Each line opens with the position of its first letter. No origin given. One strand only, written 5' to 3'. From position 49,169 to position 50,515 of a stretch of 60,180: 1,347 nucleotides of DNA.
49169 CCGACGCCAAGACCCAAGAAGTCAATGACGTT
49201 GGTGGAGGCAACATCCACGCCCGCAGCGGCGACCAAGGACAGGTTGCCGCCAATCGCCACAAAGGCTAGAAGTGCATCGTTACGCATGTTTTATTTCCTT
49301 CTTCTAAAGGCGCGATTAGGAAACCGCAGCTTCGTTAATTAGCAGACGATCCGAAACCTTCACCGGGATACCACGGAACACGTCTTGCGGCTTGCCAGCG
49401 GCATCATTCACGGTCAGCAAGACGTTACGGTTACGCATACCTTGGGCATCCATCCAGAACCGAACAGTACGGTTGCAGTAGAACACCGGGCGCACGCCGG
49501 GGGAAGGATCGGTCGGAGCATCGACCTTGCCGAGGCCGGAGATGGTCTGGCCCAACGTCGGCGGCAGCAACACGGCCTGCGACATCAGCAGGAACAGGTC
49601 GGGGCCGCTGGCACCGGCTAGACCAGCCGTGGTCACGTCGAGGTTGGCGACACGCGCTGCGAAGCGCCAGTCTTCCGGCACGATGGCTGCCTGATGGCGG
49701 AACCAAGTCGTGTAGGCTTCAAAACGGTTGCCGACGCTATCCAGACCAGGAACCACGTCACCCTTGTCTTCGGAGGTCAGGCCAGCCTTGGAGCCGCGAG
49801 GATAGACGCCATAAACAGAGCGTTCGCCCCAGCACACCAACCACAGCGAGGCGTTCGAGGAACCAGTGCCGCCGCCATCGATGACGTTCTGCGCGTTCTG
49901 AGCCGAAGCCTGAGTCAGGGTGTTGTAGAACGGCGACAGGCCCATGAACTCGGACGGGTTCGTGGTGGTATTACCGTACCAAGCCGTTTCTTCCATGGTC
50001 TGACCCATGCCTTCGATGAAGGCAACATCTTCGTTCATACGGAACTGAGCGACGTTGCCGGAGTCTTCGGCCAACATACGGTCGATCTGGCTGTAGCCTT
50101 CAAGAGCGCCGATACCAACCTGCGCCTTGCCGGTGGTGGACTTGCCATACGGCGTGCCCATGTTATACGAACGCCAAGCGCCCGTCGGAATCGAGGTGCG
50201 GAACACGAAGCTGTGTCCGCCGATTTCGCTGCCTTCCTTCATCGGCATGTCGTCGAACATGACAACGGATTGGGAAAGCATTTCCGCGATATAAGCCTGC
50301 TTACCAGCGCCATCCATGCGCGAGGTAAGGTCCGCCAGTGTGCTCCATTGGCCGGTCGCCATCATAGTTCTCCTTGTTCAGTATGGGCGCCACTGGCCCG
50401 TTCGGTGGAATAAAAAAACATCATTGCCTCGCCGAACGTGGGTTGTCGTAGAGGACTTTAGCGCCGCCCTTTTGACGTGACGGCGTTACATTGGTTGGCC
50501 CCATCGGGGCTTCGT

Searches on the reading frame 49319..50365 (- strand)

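Call 55: search_protein_families(library=phrogs, proteins=[window:49319-50365:-], max_evalue=0.00001)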
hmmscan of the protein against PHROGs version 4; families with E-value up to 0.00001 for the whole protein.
window:49319-50365:- (349 aa): 1 family
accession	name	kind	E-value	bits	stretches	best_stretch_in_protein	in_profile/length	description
phrog_212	-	head and packaging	2e-59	202.5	1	9-246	7-297/301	major head protein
